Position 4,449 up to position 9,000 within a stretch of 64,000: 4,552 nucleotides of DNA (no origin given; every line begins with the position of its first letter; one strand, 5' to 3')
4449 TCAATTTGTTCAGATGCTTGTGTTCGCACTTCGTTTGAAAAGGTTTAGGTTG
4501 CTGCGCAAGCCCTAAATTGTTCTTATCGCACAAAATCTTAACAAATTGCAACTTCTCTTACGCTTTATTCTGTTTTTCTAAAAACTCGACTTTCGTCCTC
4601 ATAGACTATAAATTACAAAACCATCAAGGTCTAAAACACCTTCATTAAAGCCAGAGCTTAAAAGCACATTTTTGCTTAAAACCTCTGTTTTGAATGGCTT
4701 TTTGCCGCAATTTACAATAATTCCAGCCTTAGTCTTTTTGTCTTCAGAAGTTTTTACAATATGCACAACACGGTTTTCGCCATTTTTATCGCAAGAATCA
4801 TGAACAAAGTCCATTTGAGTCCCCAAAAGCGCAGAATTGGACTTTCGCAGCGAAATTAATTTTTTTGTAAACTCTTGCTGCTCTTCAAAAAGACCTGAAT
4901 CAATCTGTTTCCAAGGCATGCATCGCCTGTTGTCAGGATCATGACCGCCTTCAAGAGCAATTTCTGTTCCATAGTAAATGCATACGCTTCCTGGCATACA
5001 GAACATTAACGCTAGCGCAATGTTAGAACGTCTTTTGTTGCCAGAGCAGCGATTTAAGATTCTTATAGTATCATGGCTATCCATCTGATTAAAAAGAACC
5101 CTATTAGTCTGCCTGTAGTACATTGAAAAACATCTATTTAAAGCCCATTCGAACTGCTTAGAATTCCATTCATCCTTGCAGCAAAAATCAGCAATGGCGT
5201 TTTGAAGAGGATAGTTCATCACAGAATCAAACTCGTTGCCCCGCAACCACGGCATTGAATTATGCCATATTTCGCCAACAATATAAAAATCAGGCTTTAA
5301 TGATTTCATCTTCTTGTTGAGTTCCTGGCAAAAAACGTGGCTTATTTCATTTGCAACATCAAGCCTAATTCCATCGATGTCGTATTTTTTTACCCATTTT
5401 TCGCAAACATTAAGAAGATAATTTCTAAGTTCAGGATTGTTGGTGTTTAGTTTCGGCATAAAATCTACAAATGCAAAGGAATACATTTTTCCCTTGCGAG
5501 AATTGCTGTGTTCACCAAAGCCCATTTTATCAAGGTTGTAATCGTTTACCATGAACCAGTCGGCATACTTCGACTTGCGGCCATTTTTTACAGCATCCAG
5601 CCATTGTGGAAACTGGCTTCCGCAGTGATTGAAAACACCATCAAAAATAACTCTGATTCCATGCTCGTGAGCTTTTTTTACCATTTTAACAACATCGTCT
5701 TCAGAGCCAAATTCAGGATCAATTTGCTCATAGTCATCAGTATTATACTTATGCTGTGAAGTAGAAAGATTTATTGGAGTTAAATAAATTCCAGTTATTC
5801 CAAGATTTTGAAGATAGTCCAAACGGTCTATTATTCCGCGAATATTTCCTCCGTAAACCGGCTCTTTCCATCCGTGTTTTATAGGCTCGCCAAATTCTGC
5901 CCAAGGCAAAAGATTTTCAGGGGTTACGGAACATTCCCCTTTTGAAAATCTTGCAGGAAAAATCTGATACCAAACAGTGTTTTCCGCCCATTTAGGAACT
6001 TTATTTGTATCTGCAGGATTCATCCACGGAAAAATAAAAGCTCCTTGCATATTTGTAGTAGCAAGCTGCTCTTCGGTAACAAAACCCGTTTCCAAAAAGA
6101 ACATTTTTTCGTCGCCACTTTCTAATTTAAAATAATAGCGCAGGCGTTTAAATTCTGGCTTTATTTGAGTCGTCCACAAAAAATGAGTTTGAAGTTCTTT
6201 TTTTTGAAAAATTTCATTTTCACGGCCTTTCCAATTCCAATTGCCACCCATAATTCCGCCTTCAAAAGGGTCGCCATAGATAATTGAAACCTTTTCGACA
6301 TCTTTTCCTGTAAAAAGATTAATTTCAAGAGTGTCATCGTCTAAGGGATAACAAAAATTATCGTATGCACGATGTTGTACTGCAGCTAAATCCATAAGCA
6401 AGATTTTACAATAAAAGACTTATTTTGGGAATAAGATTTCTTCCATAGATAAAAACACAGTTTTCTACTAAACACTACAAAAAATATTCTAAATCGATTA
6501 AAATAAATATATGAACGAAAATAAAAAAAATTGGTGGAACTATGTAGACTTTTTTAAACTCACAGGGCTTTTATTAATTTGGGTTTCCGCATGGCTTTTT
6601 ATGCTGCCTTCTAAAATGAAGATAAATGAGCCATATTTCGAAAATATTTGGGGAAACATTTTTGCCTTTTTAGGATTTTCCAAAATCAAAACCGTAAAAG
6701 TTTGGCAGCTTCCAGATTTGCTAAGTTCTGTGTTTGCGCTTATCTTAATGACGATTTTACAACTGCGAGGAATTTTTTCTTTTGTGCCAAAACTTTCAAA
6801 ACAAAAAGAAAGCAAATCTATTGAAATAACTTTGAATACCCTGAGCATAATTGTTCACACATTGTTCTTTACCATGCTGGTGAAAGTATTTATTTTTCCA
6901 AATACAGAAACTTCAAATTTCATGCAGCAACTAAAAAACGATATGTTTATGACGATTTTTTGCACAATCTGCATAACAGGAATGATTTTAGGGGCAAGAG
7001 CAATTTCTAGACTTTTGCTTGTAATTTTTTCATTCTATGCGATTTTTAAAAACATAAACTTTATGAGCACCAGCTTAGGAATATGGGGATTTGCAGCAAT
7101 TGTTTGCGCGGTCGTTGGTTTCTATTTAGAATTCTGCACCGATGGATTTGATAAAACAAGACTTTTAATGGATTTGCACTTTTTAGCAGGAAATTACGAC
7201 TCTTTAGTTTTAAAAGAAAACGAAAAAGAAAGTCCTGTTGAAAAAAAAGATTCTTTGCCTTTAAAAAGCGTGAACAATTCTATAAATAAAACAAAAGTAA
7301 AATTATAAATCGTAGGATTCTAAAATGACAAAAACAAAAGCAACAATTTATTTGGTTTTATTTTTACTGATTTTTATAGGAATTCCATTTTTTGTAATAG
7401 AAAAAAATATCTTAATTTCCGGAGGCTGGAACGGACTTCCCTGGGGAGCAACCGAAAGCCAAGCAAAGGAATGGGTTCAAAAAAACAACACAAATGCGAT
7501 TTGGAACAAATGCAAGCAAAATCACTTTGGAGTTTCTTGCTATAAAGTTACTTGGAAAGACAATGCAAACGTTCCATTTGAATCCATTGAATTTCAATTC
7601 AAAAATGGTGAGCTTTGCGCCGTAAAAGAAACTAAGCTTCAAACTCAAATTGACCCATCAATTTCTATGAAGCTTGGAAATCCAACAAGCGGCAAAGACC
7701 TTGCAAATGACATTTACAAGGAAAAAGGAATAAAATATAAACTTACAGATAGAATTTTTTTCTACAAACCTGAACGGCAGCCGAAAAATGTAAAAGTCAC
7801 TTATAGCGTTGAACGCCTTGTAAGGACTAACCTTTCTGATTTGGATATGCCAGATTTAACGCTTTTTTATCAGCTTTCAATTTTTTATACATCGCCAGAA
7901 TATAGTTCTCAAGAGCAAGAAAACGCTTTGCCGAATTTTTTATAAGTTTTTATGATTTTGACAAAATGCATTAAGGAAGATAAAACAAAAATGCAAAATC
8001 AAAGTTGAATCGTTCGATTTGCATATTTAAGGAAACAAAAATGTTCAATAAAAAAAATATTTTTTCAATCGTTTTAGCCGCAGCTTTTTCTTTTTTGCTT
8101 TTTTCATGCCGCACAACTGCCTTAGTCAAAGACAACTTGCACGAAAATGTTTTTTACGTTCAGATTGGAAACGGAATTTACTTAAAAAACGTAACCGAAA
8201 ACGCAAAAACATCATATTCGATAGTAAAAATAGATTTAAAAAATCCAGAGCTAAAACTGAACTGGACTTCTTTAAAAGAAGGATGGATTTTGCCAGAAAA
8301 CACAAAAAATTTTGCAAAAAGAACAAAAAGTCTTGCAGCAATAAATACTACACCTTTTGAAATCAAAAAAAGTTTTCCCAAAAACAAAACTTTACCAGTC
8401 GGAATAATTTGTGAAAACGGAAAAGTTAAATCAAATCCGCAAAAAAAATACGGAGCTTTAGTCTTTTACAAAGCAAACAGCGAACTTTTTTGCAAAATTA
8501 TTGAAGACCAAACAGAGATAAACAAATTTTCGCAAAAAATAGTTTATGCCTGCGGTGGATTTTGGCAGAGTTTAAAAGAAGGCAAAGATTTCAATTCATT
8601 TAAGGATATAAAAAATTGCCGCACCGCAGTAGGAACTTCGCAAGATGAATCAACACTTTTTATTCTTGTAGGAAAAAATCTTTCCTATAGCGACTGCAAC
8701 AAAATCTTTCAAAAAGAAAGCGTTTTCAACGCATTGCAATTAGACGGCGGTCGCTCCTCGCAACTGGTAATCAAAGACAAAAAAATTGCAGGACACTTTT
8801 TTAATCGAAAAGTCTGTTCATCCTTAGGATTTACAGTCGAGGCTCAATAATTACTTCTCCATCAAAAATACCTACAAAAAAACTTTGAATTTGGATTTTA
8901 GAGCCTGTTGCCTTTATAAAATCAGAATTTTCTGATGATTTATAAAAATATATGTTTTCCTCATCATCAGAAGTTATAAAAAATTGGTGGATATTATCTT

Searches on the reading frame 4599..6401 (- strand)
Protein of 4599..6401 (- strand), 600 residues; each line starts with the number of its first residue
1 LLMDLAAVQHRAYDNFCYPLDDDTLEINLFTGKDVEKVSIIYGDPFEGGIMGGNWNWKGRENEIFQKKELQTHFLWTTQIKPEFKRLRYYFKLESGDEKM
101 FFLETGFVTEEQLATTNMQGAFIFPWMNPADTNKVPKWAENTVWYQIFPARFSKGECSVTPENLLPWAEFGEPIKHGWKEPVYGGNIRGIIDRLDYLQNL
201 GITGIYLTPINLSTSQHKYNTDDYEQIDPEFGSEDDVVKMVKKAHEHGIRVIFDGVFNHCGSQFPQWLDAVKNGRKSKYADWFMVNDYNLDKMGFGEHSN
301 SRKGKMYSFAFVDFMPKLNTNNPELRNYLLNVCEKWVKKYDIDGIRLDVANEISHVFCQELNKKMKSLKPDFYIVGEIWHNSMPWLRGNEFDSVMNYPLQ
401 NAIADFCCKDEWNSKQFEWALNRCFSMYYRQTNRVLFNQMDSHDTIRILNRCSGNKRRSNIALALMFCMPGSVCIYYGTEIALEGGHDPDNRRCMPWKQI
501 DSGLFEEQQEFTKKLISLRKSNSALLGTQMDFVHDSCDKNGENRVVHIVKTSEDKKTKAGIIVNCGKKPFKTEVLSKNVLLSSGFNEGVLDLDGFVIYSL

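Call 70: search_protein_families(library=pfam, proteins=[window:4599-6401:-], max_evalue=0.0001)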
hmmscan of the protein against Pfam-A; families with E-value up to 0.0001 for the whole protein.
window:4599-6401:- (600 aa): 2 families
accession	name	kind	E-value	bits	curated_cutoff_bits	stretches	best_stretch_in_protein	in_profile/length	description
PF00128.31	Alpha-amylase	-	1.2e-75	256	22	1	146-511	1-404/446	Alpha amylase, catalytic domain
PF02903.20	Alpha-amylase_N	-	4.9e-22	78.8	23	1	3-127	1-119/120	Alpha amylase, N-terminal ig-like domain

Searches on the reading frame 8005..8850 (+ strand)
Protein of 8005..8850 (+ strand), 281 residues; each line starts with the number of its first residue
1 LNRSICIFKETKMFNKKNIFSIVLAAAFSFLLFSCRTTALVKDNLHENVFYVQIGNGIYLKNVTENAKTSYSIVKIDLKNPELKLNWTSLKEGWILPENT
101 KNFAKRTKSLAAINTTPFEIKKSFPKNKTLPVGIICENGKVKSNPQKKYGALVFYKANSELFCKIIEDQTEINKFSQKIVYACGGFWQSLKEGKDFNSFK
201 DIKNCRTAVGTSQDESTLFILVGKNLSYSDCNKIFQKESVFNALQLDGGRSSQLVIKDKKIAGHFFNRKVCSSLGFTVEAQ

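Call 70: search_protein_families(library=pfam, proteins=[window:8005-8850:+], max_evalue=0.0001)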
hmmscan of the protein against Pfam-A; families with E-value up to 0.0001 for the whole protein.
window:8005-8850:+ (281 aa): 1 family
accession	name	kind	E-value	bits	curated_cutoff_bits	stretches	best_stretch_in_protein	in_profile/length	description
PF09992.14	NAGPA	-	2.4e-13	51.1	25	1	111-272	5-164/169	Phosphodiester glycosidase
